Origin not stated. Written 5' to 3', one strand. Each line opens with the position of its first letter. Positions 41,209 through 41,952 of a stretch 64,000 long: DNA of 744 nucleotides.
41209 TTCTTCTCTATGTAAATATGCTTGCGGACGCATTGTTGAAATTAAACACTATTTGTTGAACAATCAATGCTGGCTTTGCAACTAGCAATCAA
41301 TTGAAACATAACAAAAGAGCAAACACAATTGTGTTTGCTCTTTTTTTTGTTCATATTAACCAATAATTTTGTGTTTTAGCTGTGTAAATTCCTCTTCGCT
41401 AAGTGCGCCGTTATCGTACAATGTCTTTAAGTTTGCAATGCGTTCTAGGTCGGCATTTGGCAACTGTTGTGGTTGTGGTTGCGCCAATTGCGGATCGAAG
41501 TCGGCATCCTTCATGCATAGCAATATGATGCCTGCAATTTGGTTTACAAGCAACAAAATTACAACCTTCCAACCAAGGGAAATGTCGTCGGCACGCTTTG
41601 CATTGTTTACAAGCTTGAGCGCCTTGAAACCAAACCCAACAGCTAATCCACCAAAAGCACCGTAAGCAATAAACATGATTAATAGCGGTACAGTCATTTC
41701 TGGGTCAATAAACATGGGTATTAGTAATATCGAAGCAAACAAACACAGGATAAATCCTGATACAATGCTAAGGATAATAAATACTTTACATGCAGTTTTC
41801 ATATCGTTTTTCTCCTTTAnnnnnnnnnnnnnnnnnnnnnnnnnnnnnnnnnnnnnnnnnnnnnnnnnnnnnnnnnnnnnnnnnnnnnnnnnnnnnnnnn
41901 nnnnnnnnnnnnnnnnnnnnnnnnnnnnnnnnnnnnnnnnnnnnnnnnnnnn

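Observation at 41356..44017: Five-gene tandem array of paralogous small membrane proteins with variable exposed segments and a SHOCT-like C-terminus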

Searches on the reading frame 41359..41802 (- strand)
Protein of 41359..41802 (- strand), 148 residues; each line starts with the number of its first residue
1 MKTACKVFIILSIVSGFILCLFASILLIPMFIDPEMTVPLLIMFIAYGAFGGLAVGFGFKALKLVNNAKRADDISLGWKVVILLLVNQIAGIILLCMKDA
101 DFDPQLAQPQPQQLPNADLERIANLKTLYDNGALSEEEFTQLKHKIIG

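Call 3: search_protein_families(library=pfam, max_evalue=1, proteins=[window:41359-41802:-])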
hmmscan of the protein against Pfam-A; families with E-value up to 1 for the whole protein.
seq(148 aa): 2 families
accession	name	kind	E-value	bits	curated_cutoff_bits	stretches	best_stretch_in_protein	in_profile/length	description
PF09851.14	SHOCT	-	2.1e-08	34.1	27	1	120-146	1-27/28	Short C-terminal domain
PF05120.17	GvpG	-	0.098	13.3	30.6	1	121-145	36-60/67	Gas vesicle protein G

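Call 4: search_protein_families(library=ncbifam, max_evalue=1, proteins=[window:41359-41802:-])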
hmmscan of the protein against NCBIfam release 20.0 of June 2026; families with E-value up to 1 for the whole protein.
seq(148 aa): 0 families

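Call 7: find_homologous_proteins(query=A1, max_evalue=0.001)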
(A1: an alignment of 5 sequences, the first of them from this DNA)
Query A1 (5 sequences) (148 aa, profile of the alignment): 95 proteins with E <= 0.001 among 8000 candidates.
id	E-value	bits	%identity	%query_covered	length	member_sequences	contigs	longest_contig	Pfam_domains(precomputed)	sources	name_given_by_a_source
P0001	7.5e-68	245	66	99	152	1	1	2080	PF09851.15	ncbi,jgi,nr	ncbi:MAG: SHOCT domain-containing protein [Clostridia bacterium]|nr:SHOCT domain-containing protein 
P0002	8.3e-68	245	66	99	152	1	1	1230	PF09851.15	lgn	-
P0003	1.0e-67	245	66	99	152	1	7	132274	PF09851.15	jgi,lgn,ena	-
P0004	1.1e-67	245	66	99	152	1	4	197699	PF09851.15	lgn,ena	-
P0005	1.1e-67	245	65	99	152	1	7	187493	PF09851.15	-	-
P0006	1.4e-67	244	66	99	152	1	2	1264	PF09851.15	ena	-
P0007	1.5e-67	244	66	99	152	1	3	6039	PF09851.15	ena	-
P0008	1.6e-67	244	65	99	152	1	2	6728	PF09851.15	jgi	-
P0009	2.3e-67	244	67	99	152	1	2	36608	PF09851.15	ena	-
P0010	3.1e-67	243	66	99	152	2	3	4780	PF09851.15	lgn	-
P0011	6.6e-67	242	65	99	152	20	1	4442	PF09851.15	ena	-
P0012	1.5e-66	241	66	99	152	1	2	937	PF09851.15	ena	-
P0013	1.6e-66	241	66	99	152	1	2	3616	PF09851.15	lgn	-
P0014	1.8e-66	241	99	100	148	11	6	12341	PF09851.15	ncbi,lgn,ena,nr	ncbi:MAG: SHOCT domain-containing protein [Clostridia bacterium]|nr:SHOCT domain-containing protein 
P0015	2.1e-66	240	66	99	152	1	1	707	PF09851.15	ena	-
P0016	2.4e-66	240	64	99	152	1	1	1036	PF09851.15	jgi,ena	-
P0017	3.0e-66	240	66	99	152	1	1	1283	PF09851.15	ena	-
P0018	2.0e-65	237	66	99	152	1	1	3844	PF09851.15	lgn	-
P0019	2.1e-65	237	96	100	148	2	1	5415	PF09851.15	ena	-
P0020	2.7e-65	237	97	100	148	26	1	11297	PF09851.15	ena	-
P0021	5.3e-65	236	95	100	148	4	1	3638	PF09851.15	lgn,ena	-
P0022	5.8e-65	236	94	99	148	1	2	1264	PF09851.15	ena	-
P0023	7.7e-65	235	95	100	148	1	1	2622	PF09851.15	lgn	-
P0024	1.3e-64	235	94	100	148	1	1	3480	PF09851.15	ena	-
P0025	1.7e-64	234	95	99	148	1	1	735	PF09851.15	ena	-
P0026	2.2e-64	234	65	99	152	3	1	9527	PF09851.15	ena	-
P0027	2.3e-64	234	95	100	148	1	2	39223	PF09851.15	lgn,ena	-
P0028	3.4e-64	233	94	99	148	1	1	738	PF09851.15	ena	-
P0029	4.8e-64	233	76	100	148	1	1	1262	PF09851.15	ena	-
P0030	1.6e-62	228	96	100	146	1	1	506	PF09851.15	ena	-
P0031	8.1e-62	225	91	100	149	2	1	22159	PF09851.15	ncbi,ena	-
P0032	4.0e-58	214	41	100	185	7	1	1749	PF09851.15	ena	-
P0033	6.4e-58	213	40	100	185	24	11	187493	PF09851.15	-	-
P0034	7.3e-57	209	31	99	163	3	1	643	PF09851.15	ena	-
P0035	1.3e-55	205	30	99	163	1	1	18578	PF09851.15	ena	-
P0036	1.7e-55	205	30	99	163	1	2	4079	PF09851.15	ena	-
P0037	2.1e-55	205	30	99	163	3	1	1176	PF09851.15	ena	-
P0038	2.6e-55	204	30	99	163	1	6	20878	PF09851.15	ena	-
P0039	2.7e-55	204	30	99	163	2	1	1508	PF09851.15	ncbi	-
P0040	3.0e-55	204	30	99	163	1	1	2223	PF09851.15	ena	-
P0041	3.0e-55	204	30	99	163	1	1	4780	PF09851.15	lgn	-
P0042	4.3e-55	204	29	99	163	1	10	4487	PF09851.15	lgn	-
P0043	4.6e-55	204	29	99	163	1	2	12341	PF09851.15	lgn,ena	-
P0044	4.9e-55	203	28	99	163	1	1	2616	PF09851.15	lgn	-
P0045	5.3e-55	203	30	99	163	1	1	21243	PF09851.15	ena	-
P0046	5.7e-55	203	30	99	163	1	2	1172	PF09851.15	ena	-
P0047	5.9e-55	203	29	99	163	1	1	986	PF09851.15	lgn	-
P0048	6.9e-55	203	29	99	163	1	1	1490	PF09851.15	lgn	-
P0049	1.7e-53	199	30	99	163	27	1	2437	PF09851.15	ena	-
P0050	1.2e-51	193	36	57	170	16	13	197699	PF09851.15,PF05120.18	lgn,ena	-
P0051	1.9e-49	185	56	100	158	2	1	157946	PF09851.15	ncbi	-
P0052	2.0e-49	185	35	97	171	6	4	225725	PF09851.15,PF05120.18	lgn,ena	-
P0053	9.0e-49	183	39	56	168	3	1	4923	PF09851.15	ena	-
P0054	3.3e-48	181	37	97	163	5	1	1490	PF09851.15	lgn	-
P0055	1.2e-47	179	39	64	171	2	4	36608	PF09851.15,PF05120.18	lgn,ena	-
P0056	1.2e-46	176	36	99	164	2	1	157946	PF09851.15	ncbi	-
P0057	2.0e-41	159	31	99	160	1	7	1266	PF09851.15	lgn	-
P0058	1.7e-40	156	42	100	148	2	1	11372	PF09851.15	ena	-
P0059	6.7e-38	148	52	61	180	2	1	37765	PF09851.15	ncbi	-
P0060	1.7e-37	147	67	52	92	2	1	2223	PF09851.15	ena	-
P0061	3.8e-37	145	35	99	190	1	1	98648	PF09851.15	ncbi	-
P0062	1.5e-34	137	35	100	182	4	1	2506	PF09851.15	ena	-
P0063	8.0e-26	109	39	59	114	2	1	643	PF09851.15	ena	-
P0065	3.3e-23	100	41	69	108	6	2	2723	-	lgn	-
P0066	2.7e-18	84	33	98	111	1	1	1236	PF09851.15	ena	-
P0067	2.7e-17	81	29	96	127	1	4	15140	-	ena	-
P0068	2.9e-17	81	34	99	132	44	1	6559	-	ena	-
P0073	3.8e-13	67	29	72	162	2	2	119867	PF09851.15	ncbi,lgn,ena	-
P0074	8.9e-13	66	27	97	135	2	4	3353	PF09851.15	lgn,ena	-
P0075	1.4e-12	66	26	100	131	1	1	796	PF09851.15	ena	-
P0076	1.2e-11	63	34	78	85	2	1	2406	-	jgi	-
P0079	1.6e-10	59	27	99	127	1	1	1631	PF09851.15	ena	-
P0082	9.3e-10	56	29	97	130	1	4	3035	PF09851.15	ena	-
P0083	1.5e-8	53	29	38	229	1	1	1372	PF09851.15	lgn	-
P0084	1.7e-8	52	37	76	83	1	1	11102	-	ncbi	-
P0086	1.6e-7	49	33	69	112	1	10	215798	-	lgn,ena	-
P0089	2.1e-6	46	33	70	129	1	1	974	-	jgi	-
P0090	8.4e-6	44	29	47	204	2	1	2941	-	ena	-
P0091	1.0e-5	43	27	95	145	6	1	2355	PF09851.15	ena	-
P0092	1.8e-5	43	26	74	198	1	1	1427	PF09851.15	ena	-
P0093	2.4e-4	39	39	28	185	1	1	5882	PF09851.15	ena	-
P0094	4.3e-4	38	-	-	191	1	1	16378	PF09851.15,PF14470.13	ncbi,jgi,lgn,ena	-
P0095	4.6e-4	38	54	18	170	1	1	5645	PF09851.15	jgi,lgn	jgi:uncharacterized membrane protein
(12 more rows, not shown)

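Call 10: search_protein_families(library=pfam, max_evalue=10, proteins=[P0076, P0084, P0067, P0068, P0086, P0089, P0065, P0090, P0074, P0079])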
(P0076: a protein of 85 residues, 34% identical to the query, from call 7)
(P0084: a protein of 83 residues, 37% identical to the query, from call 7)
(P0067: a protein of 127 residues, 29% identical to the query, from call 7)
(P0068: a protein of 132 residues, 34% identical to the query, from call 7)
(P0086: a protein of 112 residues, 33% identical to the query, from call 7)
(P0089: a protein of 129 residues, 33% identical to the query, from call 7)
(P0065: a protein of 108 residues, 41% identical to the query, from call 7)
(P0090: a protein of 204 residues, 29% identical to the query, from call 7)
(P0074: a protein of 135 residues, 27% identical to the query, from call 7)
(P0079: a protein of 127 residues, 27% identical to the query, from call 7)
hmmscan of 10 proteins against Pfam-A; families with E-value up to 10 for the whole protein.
P0076 (85 aa): 3 families
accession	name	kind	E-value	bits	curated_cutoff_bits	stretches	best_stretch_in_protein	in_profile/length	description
PF00375.23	SDF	-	0.037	13.5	27.9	1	12-73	30-94/387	Sodium:dicarboxylate symporter family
PF01529.25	DHHC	-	0.14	12.6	28.7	1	6-65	49-112/133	DHHC palmitoyltransferase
PF13828.11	DUF4190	-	1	9.6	35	1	4-38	4-39/62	Domain of unknown function (DUF4190)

P0084 (83 aa): 4 families
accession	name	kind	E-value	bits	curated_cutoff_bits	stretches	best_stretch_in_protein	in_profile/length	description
PF13273.12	DUF4064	-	0.076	13.7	32.1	1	1-30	1-30/102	Protein of unknown function (DUF4064)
PF14264.12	Glucos_trans_II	-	0.082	12.5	30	1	12-60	244-294/317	Glucosyl transferase GtrII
PF13828.11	DUF4190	-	0.18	12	35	1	4-37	4-38/62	Domain of unknown function (DUF4190)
PF17431.7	YpmT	-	0.33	11.4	25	1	6-37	3-31/60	Uncharacterized YmpT-like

P0067 (127 aa): 8 families
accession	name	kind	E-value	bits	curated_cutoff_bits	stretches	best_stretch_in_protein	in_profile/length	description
PF20664.2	DUF6814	-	0.003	18.2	25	1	7-62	6-59/71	Family of unknown function (DUF6814)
PF13273.12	DUF4064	-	0.023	15.4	32.1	1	10-53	57-95/102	Protein of unknown function (DUF4064)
PF09851.14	SHOCT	-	0.024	14.8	27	1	98-111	2-15/28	Short C-terminal domain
PF05529.17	Bap31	-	0.078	13.3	22.7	1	4-84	6-85/138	Bap31/Bap29 transmembrane region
PF05120.17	GvpG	-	0.12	13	30.6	1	97-127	35-65/67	Gas vesicle protein G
PF14979.11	TMEM52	-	0.12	12.7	26.4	1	45-97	12-65/132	Transmembrane 52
PF03547.23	Mem_trans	-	0.13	11.3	25.7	1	9-42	127-160/343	Membrane transport protein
PF11014.13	DUF2852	-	0.49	11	22.5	1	7-34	6-33/116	Protein of unknown function (DUF2852)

P0068 (132 aa): 10 families
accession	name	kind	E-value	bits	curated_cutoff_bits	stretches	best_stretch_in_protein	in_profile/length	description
PF09851.14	SHOCT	-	8.7e-05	22.6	27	1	104-130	2-28/28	Short C-terminal domain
PF03824.22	NicO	-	0.0024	17.7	27.7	1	18-107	42-127/287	High-affinity nickel-transport protein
PF05120.17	GvpG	-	0.0036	17.9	30.6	1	100-131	32-63/67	Gas vesicle protein G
PF20664.2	DUF6814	-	0.025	15.2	25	1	29-81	10-60/71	Family of unknown function (DUF6814)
PF20556.3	DUF6768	-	0.034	14.3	27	1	30-78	43-91/123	Family of unknown function (DUF6768)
PF19964.5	EAD11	-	0.048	14.1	26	1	101-130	40-69/80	Effector-associated domain 11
PF24648.1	DUF7641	-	0.076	13.8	27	1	7-54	53-99/125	Domain of unknown function (DUF7641)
PF08285.16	DPM3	-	0.079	13.6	25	1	29-57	43-71/90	Dolichol-phosphate mannosyltransferase subunit 3 (DPM3)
PF13727.12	CoA_binding_3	-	0.18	12.2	25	1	30-82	19-69/175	CoA-binding domain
PF07895.16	DUF1673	-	0.19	12.1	30.4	1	13-93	64-151/204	Protein of unknown function (DUF1673)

P0086 (112 aa): 5 families
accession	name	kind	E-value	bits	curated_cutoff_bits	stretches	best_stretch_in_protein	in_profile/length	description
PF25592.1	DUF7937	-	0.22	10.7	31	1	14-96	144-221/402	Domain of unknown function (DUF7937)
PF13664.11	DUF4149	-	0.38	11.4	24.6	2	51-77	4-30/102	Domain of unknown function (DUF4149)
PF13273.12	DUF4064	-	0.56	10.9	32.1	1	4-71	4-80/102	Protein of unknown function (DUF4064)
PF00335.26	Tetraspanin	-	0.65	10.1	32.1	1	8-106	5-103/225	Tetraspanin family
PF09843.14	DUF2070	-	3.8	6.1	30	1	21-103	23-93/561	Predicted membrane protein (DUF2070)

P0089 (129 aa): 1 family
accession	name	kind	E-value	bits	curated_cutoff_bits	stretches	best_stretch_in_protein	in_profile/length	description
PF14074.11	DUF4257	-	0.031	14.9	27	1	81-119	23-61/81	Protein of unknown function (DUF4257)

P0065 (108 aa): 3 families
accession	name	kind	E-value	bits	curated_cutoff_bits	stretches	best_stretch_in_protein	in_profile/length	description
PF23636.1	DUF7144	-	0.11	13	27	2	13-44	3-34/115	Domain of unknown function (DUF7144)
PF13273.12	DUF4064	-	1.1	10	32.1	1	7-72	4-84/102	Protein of unknown function (DUF4064)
PF20712.2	CyanoTRADDas_TM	-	1.1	9.9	24.3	1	10-57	15-57/68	Cyanobacterial TRADD-N associated 2-Transmembrane domain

P0090 (204 aa): 35 families (the best 25 are shown)
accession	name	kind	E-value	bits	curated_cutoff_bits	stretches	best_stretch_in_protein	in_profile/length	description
PF06570.16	DUF1129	-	0.00034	20.7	29.1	1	8-82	80-149/207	Protein of unknown function (DUF1129)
PF18948.5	DUF5692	-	0.0013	18.5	27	1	14-70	32-89/304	Family of unknown function (DUF5692)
PF13273.12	DUF4064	-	0.0015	19.2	32.1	2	47-132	14-72/102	Protein of unknown function (DUF4064)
PF25592.1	DUF7937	-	0.0032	16.8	31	1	108-174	201-268/402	Domain of unknown function (DUF7937)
PF13630.11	SdpI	-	0.0037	17.8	28.2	1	116-164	29-69/71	SdpI/YfhL protein family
PF14093.11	DUF4271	-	0.0054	17.1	29.7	1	89-180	27-117/206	Domain of unknown function (DUF4271)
PF05987.18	DUF898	-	0.0073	15.9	28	2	8-75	184-255/336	Bacterial protein of unknown function (DUF898)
PF20990.2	DUF2207_C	-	0.009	16.2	33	1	70-191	103-207/247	Predicted membrane protein (DUF2207) C-terminal domain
PF05529.17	Bap31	-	0.013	15.8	22.7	1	7-136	10-122/138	Bap31/Bap29 transmembrane region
PF00115.25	COX1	-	0.013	14.8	34.8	1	13-165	50-174/436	Cytochrome C and Quinol oxidase polypeptide I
PF13038.11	DUF3899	-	0.017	16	23.4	1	47-128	13-87/88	Domain of unknown function (DUF3899)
PF14979.11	TMEM52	-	0.019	15.3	26.4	1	104-134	6-36/132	Transmembrane 52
PF08285.16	DPM3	-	0.025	15.2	25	1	145-186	38-79/90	Dolichol-phosphate mannosyltransferase subunit 3 (DPM3)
PF10326.15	7TM_GPCR_Str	-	0.036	13.9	22.4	1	35-130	118-212/307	Serpentine type 7TM GPCR chemoreceptor Str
PF03600.22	CitMHS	-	0.036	13.6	31.9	1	16-166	99-216/336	Citrate transporter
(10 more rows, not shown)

P0074 (135 aa): 4 families
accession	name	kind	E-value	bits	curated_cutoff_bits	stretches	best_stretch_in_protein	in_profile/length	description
PF09851.14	SHOCT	-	3.8e-08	33.3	27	1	107-131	2-26/28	Short C-terminal domain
PF05120.17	GvpG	-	0.047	14.3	30.6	1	107-135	36-64/67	Gas vesicle protein G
PF06664.17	WLS-like_TM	-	0.072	12.8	28.3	1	6-62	153-211/247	Wntless-like, transmembrane domain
PF04987.19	PigN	-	0.16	11.1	25.4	1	13-68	78-142/456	Phosphatidylinositolglycan class N (PIG-N)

P0079 (127 aa): 14 families
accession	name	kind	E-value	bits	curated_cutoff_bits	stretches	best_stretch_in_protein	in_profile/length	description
PF09851.14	SHOCT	-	1.1e-06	28.6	27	1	95-121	1-27/28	Short C-terminal domain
PF13273.12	DUF4064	-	0.00016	22.3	32.1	2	42-87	8-49/102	Protein of unknown function (DUF4064)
PF06570.16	DUF1129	-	0.0031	17.6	29.1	1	17-65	89-132/207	Protein of unknown function (DUF1129)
PF09991.14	DUF2232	-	0.012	15.2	27.8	1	8-103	52-149/290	Predicted membrane protein (DUF2232)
PF03094.20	Mlo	-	0.012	14.5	24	1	37-107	51-122/483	Mlo family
PF00902.23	TatC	-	0.028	14.7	25.1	1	4-31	101-129/208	Sec-independent protein translocase protein (TatC)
PF04277.18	OAD_gamma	-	0.038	15.1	27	1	48-95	16-57/76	Oxaloacetate decarboxylase, gamma chain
PF20664.2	DUF6814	-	0.075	13.7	25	1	1-61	1-59/71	Family of unknown function (DUF6814)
PF06664.17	WLS-like_TM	-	0.076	12.8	28.3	1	4-73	151-215/247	Wntless-like, transmembrane domain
PF05120.17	GvpG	-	0.096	13.3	30.6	1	92-125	32-65/67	Gas vesicle protein G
PF20612.3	SHOCT_2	-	0.098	13.3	24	1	105-125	24-44/53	SHOCT domain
PF04433.23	SWIRM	-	0.18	12.5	28.6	1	94-127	9-42/84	SWIRM domain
PF01529.25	DHHC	-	0.25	11.9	28.7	1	6-62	49-110/133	DHHC palmitoyltransferase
PF17369.7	DUF5391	-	3.4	8.3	25.7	1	5-64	46-101/135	Family of unknown function (DUF5391)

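Call 15: find_encoding_contigs(protein=P0005, flank=6000, max_places=8)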
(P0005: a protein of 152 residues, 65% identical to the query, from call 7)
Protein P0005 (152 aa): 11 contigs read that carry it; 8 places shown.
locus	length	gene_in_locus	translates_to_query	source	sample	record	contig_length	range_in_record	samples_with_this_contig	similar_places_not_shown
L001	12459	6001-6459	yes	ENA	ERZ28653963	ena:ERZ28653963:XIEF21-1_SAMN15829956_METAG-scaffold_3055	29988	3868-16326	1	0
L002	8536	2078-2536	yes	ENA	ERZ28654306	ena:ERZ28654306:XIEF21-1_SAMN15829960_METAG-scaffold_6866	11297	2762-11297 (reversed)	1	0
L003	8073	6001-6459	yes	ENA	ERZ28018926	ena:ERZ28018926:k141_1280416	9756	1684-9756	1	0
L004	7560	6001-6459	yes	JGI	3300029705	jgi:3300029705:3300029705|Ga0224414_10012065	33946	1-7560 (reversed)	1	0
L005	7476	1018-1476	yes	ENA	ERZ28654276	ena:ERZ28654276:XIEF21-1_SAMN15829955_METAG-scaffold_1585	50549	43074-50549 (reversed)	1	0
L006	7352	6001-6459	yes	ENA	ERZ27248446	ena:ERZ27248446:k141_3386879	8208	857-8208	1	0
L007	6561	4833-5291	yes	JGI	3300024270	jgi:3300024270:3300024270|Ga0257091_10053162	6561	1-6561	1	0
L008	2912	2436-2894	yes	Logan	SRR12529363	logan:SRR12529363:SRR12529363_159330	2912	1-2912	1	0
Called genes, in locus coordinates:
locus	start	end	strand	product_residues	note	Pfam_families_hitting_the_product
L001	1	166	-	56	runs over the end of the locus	PF00037:Fer4 (weak), PF13237:Fer4_10 (weak), PF14697:Fer4_21, PF25160:LdpA_Fe-S-bd (weak), PF12838:Fer4_7, PF13187:Fer4_9, PF00037:Fer4, PF12837:Fer4_6 (weak), +4 more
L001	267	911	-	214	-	PF00702:Hydrolase, PF13419:HAD_2, PF13242:Hydrolase_like (weak)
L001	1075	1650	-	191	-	PF01928:CYTH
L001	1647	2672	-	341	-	PF13238:AAA_18 (faint), PF00485:PRK (faint), PF01121:CoaE (weak)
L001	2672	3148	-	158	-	PF22811:Zn_ribbon_NrdR, PF03477:ATP-cone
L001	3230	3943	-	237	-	PF01259:SAICAR_synt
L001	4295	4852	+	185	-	PF09851:SHOCT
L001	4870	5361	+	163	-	PF09851:SHOCT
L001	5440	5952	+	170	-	PF05120:GvpG (faint), PF09851:SHOCT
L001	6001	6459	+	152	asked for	PF09851:SHOCT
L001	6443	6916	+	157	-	-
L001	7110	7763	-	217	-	-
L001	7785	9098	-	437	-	PF02885:Glycos_trans_3N, PF00591:Glycos_transf_3, PF07831:PYNP_C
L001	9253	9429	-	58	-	-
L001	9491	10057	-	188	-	PF01121:CoaE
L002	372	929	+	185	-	PF09851:SHOCT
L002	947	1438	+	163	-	PF09851:SHOCT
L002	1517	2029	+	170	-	PF05120:GvpG (faint), PF09851:SHOCT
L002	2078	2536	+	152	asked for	PF09851:SHOCT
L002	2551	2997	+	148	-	PF09851:SHOCT (weak)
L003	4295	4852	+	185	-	PF09851:SHOCT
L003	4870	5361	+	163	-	PF09851:SHOCT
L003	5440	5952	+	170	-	PF05120:GvpG (faint), PF09851:SHOCT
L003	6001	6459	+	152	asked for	PF09851:SHOCT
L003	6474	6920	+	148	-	PF09851:SHOCT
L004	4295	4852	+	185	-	PF09851:SHOCT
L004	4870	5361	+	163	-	PF09851:SHOCT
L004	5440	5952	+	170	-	PF05120:GvpG (faint), PF09851:SHOCT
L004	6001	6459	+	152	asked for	PF09851:SHOCT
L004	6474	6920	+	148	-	PF09851:SHOCT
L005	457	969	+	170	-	PF05120:GvpG (faint), PF09851:SHOCT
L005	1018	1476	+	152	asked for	PF09851:SHOCT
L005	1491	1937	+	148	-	PF09851:SHOCT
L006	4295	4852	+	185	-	PF09851:SHOCT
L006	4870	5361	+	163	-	PF09851:SHOCT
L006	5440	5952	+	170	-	PF05120:GvpG (faint), PF09851:SHOCT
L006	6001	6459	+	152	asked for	PF09851:SHOCT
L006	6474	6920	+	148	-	PF09851:SHOCT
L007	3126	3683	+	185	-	PF09851:SHOCT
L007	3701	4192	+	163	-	PF09851:SHOCT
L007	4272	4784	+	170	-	PF05120:GvpG (faint), PF09851:SHOCT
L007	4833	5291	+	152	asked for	PF09851:SHOCT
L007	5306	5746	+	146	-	PF09851:SHOCT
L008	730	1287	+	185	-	PF09851:SHOCT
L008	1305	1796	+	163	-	PF09851:SHOCT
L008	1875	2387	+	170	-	PF05120:GvpG (faint), PF09851:SHOCT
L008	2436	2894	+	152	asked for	PF09851:SHOCT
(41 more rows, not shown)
